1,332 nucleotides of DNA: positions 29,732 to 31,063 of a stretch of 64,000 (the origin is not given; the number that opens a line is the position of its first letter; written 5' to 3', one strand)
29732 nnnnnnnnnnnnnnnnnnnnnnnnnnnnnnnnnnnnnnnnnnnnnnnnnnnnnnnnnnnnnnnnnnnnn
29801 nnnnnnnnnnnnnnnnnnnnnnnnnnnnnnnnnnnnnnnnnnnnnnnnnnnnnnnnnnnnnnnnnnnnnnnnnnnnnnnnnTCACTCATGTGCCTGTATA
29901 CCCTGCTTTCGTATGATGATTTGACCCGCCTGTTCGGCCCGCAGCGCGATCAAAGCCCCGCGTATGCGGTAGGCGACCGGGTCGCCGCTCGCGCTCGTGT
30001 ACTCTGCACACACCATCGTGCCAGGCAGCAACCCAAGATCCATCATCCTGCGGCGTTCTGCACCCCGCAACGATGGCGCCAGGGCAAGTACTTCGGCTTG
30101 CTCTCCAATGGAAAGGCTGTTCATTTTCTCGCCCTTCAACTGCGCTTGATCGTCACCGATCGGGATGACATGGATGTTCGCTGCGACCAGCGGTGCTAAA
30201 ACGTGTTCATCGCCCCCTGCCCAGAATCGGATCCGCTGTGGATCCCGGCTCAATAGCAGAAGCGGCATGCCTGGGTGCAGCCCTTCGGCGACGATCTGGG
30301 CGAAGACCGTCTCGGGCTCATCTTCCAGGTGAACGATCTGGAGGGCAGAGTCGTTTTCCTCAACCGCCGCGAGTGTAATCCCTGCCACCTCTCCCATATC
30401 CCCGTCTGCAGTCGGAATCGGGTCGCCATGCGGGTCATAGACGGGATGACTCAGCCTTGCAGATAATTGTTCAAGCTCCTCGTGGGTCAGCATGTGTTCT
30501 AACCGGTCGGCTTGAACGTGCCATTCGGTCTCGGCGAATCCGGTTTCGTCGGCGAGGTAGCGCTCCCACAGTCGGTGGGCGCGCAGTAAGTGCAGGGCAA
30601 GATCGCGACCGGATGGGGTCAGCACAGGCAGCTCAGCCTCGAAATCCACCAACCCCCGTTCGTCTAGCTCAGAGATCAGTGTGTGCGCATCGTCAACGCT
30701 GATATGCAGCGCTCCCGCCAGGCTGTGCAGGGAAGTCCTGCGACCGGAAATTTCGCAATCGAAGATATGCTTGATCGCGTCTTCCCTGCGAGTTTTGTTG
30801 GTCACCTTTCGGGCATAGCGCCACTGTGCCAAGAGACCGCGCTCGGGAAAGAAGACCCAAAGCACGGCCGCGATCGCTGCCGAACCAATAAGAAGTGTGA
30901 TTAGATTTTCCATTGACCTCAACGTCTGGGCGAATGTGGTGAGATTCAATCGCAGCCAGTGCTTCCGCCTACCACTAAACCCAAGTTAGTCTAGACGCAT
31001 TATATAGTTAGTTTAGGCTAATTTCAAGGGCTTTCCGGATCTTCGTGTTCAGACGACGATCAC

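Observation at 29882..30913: DtxR-family regulator with an N-terminal transmembrane anchor and two C-terminal FeoA domains, encoded first in a Feo operon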

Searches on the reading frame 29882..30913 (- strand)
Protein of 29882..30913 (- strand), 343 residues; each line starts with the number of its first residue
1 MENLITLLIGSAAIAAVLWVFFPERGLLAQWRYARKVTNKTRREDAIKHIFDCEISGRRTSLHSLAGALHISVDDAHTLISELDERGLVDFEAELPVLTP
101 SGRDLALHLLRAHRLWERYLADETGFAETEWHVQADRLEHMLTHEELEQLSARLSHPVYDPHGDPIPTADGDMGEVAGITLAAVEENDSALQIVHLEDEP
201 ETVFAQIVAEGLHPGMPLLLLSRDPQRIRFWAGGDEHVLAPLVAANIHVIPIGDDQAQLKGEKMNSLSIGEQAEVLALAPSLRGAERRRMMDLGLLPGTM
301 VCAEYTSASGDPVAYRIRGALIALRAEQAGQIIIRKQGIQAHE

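Call 3: search_protein_families(library=pfam, proteins=[window:29882-30913:-], max_evalue=0.01)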
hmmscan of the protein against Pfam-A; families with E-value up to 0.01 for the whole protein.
window:29882-30913:- (343 aa): 2 families
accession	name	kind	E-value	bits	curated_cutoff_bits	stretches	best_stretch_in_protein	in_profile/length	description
PF02742.21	Fe_dep_repr_C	-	3.2e-23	82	27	1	99-168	1-70/70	Iron dependent repressor, metal binding and dimerisation domain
PF04023.20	FeoA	-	1.1e-14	54.7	23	1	264-335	3-73/74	FeoA domain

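Call 4: search_protein_families(library=ncbifam, proteins=[window:29882-30913:-], max_evalue=0.01)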
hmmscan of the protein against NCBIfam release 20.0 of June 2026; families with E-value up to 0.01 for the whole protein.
window:29882-30913:- (343 aa): 4 families
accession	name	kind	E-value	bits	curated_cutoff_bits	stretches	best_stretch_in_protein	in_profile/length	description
NF047407.1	TransRegMntRTherm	equivalog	8.5e-29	100.8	350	1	43-253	10-227/227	manganese-dependent transcriptional regulator MntR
NF053665.1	TransRegDtxRActin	equivalog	2.3e-14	53.4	290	1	83-198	48-162/233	iron-dependent transcriptional repressor DtxR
NF008273.0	PRK11050.1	equivalog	6.8e-05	22.6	153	1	30-152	25-147/156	manganese-binding transcriptional regulator MntR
NF007106.0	PRK09555.1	equivalog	0.0022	17.7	102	1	275-326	11-62/75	ferrous iron transporter A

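Call 5: find_homologous_proteins(query=window:29882-30913:-, max_evalue=0.00001)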
Query window:29882-30913:- (343 aa): 7556 proteins with E <= 0.00001 among 8000 candidates; the best 120 are listed.
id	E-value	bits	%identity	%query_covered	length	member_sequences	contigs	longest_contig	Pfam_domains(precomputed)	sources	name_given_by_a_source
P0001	2.7e-223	758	100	100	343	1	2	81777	PF02742.22,PF04023.21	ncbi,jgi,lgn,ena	-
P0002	2.3e-192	657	85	100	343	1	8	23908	PF02742.22,PF04023.21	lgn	-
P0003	5.9e-182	622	81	100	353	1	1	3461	PF02742.22,PF04023.21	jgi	jgi:DtxR family Mn-dependent transcriptional regulator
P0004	1.6e-181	621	82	100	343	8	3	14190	PF02742.22,PF04023.21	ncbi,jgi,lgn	ncbi:MAG: metal-dependent transcriptional regulator [Anaerolineales bacterium]|jgi:DtxR family Mn-de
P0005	9.7e-176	602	79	100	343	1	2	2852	PF02742.22,PF04023.21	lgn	-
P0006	1.1e-174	598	79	99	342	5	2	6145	PF02742.22,PF04023.21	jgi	jgi:DtxR family Mn-dependent transcriptional regulator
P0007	1.3e-174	598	78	100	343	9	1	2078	PF02742.22,PF04023.21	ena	-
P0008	1.1e-171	589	76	99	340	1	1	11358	PF02742.22,PF04023.21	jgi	jgi:DtxR family Mn-dependent transcriptional regulator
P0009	2.9e-153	528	71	100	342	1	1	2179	PF02742.22,PF04023.21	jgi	jgi:DtxR family Mn-dependent transcriptional regulator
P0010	6.5e-148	510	67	100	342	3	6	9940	PF02742.22,PF04023.21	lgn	-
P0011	8.7e-143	494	67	99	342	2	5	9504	PF02742.22,PF04023.21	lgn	-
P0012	1.7e-115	404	55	99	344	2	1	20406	PF02742.22,PF04023.21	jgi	jgi:DtxR family Mn-dependent transcriptional regulator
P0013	1.8e-115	404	56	98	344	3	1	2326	PF02742.22,PF04023.21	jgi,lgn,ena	-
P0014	2.4e-113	397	56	93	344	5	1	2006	PF02742.22,PF04023.21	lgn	-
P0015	4.5e-113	396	55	97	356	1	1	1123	PF02742.22,PF04023.21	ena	-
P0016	6.5e-113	395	54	98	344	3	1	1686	PF02742.22,PF04023.21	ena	-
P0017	6.9e-113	395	56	92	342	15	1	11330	PF02742.22,PF04023.21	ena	-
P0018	9.6e-112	392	57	92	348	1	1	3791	PF02742.22,PF04023.21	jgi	jgi:DtxR family Mn-dependent transcriptional regulator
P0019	1.3e-111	391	54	97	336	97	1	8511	PF02742.22,PF04023.21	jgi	-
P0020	2.5e-111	390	54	99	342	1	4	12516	PF02742.22,PF04023.21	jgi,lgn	jgi:DtxR family Mn-dependent transcriptional regulator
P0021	2.6e-111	390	56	93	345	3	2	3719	PF02742.22,PF04023.21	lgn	-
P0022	3.6e-111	390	53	97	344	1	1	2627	PF02742.22,PF04023.21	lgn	-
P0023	3.9e-111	390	55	97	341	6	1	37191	PF02742.22,PF04023.21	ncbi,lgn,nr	ncbi:MAG: metal-dependent transcriptional regulator [Anaerolineales bacterium]|nr:metal-dependent tr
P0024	4.8e-111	389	54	98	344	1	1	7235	PF02742.22,PF04023.21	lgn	-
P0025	6.7e-111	389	56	94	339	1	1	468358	PF02742.22,PF04023.21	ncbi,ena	-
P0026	1.2e-110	388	55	94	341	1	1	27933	PF06969.23,PF02742.22,PF04023.21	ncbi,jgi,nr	ncbi:MAG: hypothetical protein GXP42_01715 [Chloroflexi bacterium]|nr:hypothetical protein [Chlorofl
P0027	1.3e-110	388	56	97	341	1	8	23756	PF02742.22,PF04023.21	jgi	jgi:DtxR family Mn-dependent transcriptional regulator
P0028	1.7e-110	387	53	96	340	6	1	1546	PF02742.22,PF04023.21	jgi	-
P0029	1.7e-110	387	54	97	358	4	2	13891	PF02742.22,PF04023.21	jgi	jgi:DtxR family Mn-dependent transcriptional regulator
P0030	2.2e-110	387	54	97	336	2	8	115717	PF02742.22,PF04023.21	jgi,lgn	jgi:DtxR family Mn-dependent transcriptional regulator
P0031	5.2e-110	386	54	98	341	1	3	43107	PF02742.22,PF04023.21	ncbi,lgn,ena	-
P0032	5.6e-110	386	55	97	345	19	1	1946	PF02742.22,PF04023.21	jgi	jgi:DtxR family Mn-dependent transcriptional regulator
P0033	6.0e-110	386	52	97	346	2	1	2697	PF02742.22,PF04023.21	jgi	-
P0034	6.0e-110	386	54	97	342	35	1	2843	PF02742.22,PF04023.21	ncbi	-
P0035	6.3e-110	386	55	92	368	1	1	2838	PF02742.22,PF04023.21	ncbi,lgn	ncbi:MAG: DtxR family transcriptional regulator [Anaerolineae bacterium]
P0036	6.5e-110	386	56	92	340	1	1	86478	PF02742.22,PF04023.21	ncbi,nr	ncbi:MAG: hypothetical protein BMS9Abin28_0904 [Anaerolineae bacterium]|nr:MAG: hypothetical protein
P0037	7.0e-110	385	54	97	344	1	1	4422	PF02742.22,PF04023.21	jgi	jgi:DtxR family Mn-dependent transcriptional regulator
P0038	9.2e-110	385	53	99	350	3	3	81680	PF02742.22,PF04023.21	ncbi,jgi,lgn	jgi:DtxR family Mn-dependent transcriptional regulator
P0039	9.4e-110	385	54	97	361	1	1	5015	PF02742.22,PF04023.21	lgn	-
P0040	9.5e-110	385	54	97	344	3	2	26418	PF02742.22,PF04023.21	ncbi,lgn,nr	ncbi:MAG: Iron-dependent repressor IdeR [Anaerolineales bacterium]|nr:Iron-dependent repressor IdeR 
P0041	9.8e-110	385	56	94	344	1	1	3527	PF02742.22,PF04023.21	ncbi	-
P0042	1.1e-109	385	54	97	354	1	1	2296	PF02742.22,PF04023.21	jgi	jgi:DtxR family Mn-dependent transcriptional regulator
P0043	1.2e-109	385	55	98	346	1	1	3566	PF02742.22,PF04023.21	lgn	-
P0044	1.4e-109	384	55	93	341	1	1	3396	PF02742.22,PF04023.21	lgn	-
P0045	1.9e-109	384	55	93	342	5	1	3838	PF02742.22,PF04023.21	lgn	-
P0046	2.2e-109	384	55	98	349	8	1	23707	PF02742.22,PF04023.21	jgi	-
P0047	2.2e-109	384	55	92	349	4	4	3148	PF02742.22,PF04023.21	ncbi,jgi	jgi:DtxR family Mn-dependent transcriptional regulator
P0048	2.4e-109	384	53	98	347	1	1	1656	PF02742.22,PF04023.21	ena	-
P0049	3.4e-109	383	53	95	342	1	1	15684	PF02742.22,PF04023.21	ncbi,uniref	ncbi:Mn-dependent transcriptional regulator MntR [hydrothermal vent metagenome]|uniref:Mn-dependent 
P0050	4.3e-109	383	55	98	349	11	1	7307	PF02742.22,PF04023.21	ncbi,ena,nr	ncbi:MAG TPA: iron dependent repressor, metal binding and dimerization domain protein [Anaerolineae 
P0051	4.4e-109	383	55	92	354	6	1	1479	PF02742.22,PF04023.21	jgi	jgi:DtxR family Mn-dependent transcriptional regulator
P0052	4.7e-109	383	57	94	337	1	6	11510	PF02742.22,PF04023.21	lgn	-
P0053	4.8e-109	383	54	97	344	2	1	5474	PF02742.22,PF04023.21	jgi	-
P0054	5.0e-109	383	53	97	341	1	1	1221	PF02742.22,PF04023.21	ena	-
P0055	5.1e-109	383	54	98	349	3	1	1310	PF02742.22,PF04023.21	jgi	jgi:DtxR family Mn-dependent transcriptional regulator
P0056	5.1e-109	383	52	97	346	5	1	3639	PF02742.22,PF04023.21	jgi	jgi:DtxR family Mn-dependent transcriptional regulator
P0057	5.3e-109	383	55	93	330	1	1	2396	PF02742.22,PF04023.21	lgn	-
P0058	6.2e-109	382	53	97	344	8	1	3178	PF02742.22,PF04023.21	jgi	jgi:DtxR family Mn-dependent transcriptional regulator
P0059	6.5e-109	382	53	97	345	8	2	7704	PF02742.22,PF04023.21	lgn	-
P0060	6.7e-109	382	54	97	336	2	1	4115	PF02742.22,PF04023.21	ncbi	-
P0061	7.0e-109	382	53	91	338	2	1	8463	PF02742.22,PF04023.21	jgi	-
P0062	7.1e-109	382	52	97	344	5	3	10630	PF02742.22,PF04023.21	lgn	-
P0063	8.5e-109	382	54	97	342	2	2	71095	PF02742.22,PF04023.21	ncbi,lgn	ncbi:MAG: DtxR family transcriptional regulator [Anaerolineales bacterium]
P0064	9.6e-109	382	55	98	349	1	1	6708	PF02742.22,PF04023.21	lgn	-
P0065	1.0e-108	382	55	97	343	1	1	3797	PF02742.22,PF04023.21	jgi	jgi:DtxR family Mn-dependent transcriptional regulator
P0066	1.1e-108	382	55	94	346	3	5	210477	PF02742.22,PF04023.21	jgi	jgi:DtxR family transcriptional regulator, Mn-dependent transcriptional regulator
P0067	1.1e-108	381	54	97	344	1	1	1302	PF02742.22,PF04023.21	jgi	jgi:DtxR family Mn-dependent transcriptional regulator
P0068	1.2e-108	381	55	92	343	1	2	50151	PF02742.22,PF04023.21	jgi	jgi:DtxR family Mn-dependent transcriptional regulator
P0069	1.2e-108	381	54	98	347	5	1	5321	PF02742.22,PF04023.21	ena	-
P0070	1.3e-108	381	54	99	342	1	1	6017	PF02742.22,PF04023.21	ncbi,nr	ncbi:MAG: metal-dependent transcriptional regulator [Chloroflexi bacterium]|nr:metal-dependent trans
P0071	1.5e-108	381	55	93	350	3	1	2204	PF02742.22,PF04023.21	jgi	jgi:DtxR family Mn-dependent transcriptional regulator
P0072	1.6e-108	381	55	94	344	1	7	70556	PF02742.22,PF04023.21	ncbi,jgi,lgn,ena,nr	ncbi:MAG TPA: iron dependent repressor, metal binding and dimerization domain protein [Patescibacter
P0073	1.6e-108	381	54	98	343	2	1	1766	PF02742.22,PF04023.21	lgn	-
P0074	1.6e-108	381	53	97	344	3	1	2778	PF02742.22,PF04023.21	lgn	-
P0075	1.9e-108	381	55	98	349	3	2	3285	PF02742.22,PF04023.21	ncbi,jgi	jgi:DtxR family Mn-dependent transcriptional regulator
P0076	1.9e-108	381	56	93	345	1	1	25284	PF02742.22,PF04023.21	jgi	jgi:DtxR family Mn-dependent transcriptional regulator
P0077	2.2e-108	380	54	92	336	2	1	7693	PF02742.22,PF04023.21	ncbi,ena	-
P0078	2.3e-108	380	53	97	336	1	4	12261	PF02742.22,PF04023.21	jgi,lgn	-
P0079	2.3e-108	380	53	97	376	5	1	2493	PF02742.22,PF04023.21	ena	-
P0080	2.4e-108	380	54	97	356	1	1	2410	PF02742.22,PF04023.21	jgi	jgi:DtxR family Mn-dependent transcriptional regulator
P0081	2.6e-108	380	54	99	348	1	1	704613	PF02742.22,PF04023.21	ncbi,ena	-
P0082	2.6e-108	380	55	94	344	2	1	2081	PF02742.22,PF04023.21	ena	-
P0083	2.7e-108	380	55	92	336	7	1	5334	PF02742.22,PF04023.21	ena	-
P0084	2.8e-108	380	53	97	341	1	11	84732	PF02742.22,PF04023.21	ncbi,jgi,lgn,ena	-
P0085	2.8e-108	380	53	97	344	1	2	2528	PF02742.22,PF04023.21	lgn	-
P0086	3.0e-108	380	53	96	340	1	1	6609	PF02742.22,PF04023.21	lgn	-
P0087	3.4e-108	380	50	97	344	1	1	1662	PF02742.22,PF01325.26,PF04023.21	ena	-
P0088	3.5e-108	380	55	97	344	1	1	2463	PF02742.22,PF04023.21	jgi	jgi:DtxR family Mn-dependent transcriptional regulator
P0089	3.8e-108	380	53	98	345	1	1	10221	PF02742.22,PF04023.21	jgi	-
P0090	5.0e-108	379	54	95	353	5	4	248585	PF02742.22,PF04023.21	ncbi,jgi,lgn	jgi:DtxR family Mn-dependent transcriptional regulator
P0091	5.0e-108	379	54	99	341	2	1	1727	PF02742.22,PF04023.21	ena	-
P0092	5.2e-108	379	54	97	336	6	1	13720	PF02742.22,PF04023.21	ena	-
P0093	5.5e-108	379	56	92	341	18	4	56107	PF02742.22,PF04023.21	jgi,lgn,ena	-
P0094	6.6e-108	379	54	97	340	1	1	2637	PF02742.22,PF04023.21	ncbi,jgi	-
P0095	7.3e-108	379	54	97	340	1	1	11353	PF02742.22,PF04023.21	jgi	-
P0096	7.5e-108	379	50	97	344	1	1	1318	PF02742.22,PF01325.26,PF04023.21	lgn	-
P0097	8.1e-108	379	50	97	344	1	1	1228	PF02742.22,PF01325.26,PF04023.21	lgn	-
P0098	8.3e-108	379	56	92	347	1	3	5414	PF02742.22,PF04023.21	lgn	-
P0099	9.5e-108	378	50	97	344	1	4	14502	PF02742.22,PF01325.26,PF04023.21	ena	-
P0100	1.1e-107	378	52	97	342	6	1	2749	PF02742.22,PF04023.21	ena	-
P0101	1.1e-107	378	54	99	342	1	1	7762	PF02742.22,PF04023.21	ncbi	-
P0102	1.3e-107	378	50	97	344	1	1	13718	PF02742.22,PF01325.26,PF04023.21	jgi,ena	-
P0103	1.3e-107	378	50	97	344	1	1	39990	PF02742.22,PF01325.26,PF04023.21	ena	-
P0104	1.4e-107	378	52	97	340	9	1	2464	PF02742.22,PF04023.21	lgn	-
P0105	1.4e-107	378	52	99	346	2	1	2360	PF02742.22,PF04023.21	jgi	jgi:DtxR family Mn-dependent transcriptional regulator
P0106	1.4e-107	378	54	93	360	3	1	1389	PF02742.22,PF04023.21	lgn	-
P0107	1.5e-107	378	55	98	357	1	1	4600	PF02742.22,PF04023.21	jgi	jgi:DtxR family Mn-dependent transcriptional regulator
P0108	1.5e-107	378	54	93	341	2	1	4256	PF02742.22,PF04023.21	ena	-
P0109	1.6e-107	378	54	94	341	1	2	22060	PF02742.22,PF04023.21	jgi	-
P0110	1.8e-107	378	53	98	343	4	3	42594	PF02742.22,PF04023.21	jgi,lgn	jgi:DtxR family Mn-dependent transcriptional regulator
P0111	1.8e-107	377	55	93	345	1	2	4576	PF02742.22,PF04023.21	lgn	-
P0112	1.9e-107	377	52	97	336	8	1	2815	PF02742.22,PF04023.21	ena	-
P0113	1.9e-107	377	53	97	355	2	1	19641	PF02742.22,PF04023.21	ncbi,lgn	-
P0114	2.0e-107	377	53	98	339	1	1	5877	PF02742.22,PF04023.21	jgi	jgi:DtxR family Mn-dependent transcriptional regulator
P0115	2.1e-107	377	54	92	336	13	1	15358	PF02742.22,PF04023.21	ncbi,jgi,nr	ncbi:MAG: hypothetical protein E3J30_09075 [Anaerolineales bacterium]|nr:MAG: hypothetical protein E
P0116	2.2e-107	377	55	92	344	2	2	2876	PF02742.22,PF04023.21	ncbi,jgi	jgi:DtxR family Mn-dependent transcriptional regulator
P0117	2.2e-107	377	54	92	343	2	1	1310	PF02742.22,PF04023.21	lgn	-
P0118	2.3e-107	377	53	97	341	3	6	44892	PF02742.22,PF04023.21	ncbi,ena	-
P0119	2.3e-107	377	55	92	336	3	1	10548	PF02742.22,PF04023.21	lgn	-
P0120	2.8e-107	377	52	98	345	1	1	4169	PF02742.22,PF04023.21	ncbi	-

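Call 43: find_encoding_contigs(protein=P0136, flank=6000, max_places=1)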
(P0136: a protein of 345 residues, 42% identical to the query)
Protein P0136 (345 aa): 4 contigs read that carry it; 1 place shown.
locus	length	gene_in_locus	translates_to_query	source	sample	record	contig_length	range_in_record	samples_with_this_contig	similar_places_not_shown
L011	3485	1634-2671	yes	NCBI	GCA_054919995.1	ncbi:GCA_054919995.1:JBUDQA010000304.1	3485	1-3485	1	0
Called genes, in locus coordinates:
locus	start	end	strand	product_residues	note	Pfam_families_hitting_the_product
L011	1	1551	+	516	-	?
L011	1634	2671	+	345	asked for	PF02742:Fe_dep_repr_C, PF04023:FeoA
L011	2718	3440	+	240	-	PF01926:MMR_HSR1, PF02421:FeoB_N, PF17910:FeoB_Cyto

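Call 44: find_encoding_contigs(protein=P0177, flank=6000, max_places=1)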
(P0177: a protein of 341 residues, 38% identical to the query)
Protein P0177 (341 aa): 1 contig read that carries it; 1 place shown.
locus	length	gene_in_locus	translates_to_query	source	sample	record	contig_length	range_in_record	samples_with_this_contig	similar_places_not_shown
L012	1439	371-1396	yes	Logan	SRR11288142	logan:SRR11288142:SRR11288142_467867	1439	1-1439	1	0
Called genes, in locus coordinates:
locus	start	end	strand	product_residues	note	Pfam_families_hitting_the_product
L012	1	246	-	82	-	?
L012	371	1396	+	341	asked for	PF02742:Fe_dep_repr_C, PF04023:FeoA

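Call 45: find_encoding_contigs(protein=P0270, flank=6000, max_places=1)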
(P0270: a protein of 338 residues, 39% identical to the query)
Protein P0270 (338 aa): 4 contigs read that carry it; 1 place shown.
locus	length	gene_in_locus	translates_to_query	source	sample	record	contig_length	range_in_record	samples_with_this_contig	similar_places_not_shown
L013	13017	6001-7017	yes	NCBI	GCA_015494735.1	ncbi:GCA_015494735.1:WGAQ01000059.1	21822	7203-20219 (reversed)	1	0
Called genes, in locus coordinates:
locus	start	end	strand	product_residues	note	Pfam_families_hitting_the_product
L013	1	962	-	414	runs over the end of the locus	PF00675:Peptidase_M16, PF05193:Peptidase_M16_C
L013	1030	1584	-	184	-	-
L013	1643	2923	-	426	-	-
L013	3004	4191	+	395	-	PF00579:tRNA-synt_1b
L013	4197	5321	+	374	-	PF01041:DegT_DnrJ_EryC1, PF00155:Aminotran_1_2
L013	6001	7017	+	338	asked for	PF02742:Fe_dep_repr_C, PF04023:FeoA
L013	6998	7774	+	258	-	PF00009:GTP_EFTU (faint), PF01926:MMR_HSR1, PF02421:FeoB_N, PF17910:FeoB_Cyto (weak)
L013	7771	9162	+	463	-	PF07670:Gate, PF07664:FeoB_C, PF07670:Gate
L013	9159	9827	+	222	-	PF01325:Fe_dep_repress, PF02742:Fe_dep_repr_C, PF04023:FeoA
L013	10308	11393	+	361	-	PF25601:AAA_lid_14 (weak)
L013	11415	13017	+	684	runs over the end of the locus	PF02897:Peptidase_S9_N, PF00326:Peptidase_S9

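Call 46: find_encoding_contigs(protein=P0242, flank=6000, max_places=1)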
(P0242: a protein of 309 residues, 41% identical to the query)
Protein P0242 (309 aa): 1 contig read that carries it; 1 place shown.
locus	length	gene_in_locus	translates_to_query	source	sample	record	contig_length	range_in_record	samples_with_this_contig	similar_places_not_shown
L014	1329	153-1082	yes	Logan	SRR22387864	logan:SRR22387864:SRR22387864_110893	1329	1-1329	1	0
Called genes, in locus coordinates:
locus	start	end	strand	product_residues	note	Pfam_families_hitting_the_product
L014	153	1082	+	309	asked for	PF02742:Fe_dep_repr_C, PF04023:FeoA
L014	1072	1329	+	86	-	?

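Call 47: find_encoding_contigs(protein=P0213, flank=6000, max_places=1)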
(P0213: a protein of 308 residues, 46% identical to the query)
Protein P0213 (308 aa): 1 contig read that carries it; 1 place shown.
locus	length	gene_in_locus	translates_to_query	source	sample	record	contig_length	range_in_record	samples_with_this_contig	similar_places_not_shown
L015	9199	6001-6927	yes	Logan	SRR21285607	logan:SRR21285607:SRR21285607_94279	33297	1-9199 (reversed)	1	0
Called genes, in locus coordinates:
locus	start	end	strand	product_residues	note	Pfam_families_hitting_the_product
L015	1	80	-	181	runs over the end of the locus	-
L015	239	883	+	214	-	PF13469:Sulfotransfer_3, PF00685:Sulfotransfer_1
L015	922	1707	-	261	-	PF13489:Methyltransf_23, PF13847:Methyltransf_31 (weak), PF08241:Methyltransf_11, PF08242:Methyltransf_12, PF13649:Methyltransf_25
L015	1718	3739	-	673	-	PF00672:HAMP, PF13185:GAF_2, PF13492:GAF_3, PF07228:SpoIIE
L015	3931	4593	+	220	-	PF01464:SLT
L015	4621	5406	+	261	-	-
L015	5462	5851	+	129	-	PF10825:DUF2752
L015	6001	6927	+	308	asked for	PF02742:Fe_dep_repr_C, PF04023:FeoA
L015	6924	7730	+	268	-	PF01926:MMR_HSR1, PF02421:FeoB_N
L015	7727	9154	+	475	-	PF07670:Gate, PF07664:FeoB_C, PF07670:Gate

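Call 58: find_related_loci(query=A2, collection=metagenome_contigs, flank=5000)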
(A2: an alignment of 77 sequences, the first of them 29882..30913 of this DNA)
Query A2 (343 aa) in metagenome_contigs; peptide patterns used: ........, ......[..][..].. (x = any residue, [..] = any of these).
600 stretches matched a pattern (row limit reached: there are more); 587 encode a relative of the query (tblastn E <= 1e-3); the best 80 are kept; 80 distinct loci.
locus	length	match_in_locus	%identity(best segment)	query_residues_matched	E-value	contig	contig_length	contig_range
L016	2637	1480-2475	54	2-335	2e-116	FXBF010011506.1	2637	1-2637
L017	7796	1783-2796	53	1-337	1e-105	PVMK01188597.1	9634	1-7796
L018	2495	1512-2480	50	18-338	1e-107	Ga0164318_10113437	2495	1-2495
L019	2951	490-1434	53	21-334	4e-106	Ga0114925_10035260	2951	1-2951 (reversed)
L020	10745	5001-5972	51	14-336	5e-99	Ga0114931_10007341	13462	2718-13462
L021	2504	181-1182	48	4-336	5e-99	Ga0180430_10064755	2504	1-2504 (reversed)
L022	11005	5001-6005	46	7-340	1e-94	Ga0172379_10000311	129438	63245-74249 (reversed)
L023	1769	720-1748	45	1-342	1e-100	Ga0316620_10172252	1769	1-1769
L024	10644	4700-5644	44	20-334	2e-94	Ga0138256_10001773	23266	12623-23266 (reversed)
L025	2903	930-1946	43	5-343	6e-96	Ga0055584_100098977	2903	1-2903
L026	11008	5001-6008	47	1-334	5e-93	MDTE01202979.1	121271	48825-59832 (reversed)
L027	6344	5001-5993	42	4-334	4e-91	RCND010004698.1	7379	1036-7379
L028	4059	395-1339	47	21-335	1e-90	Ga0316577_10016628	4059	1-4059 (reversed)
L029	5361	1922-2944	44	1-337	6e-89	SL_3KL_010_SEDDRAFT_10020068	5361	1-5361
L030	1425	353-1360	47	1-335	1e-92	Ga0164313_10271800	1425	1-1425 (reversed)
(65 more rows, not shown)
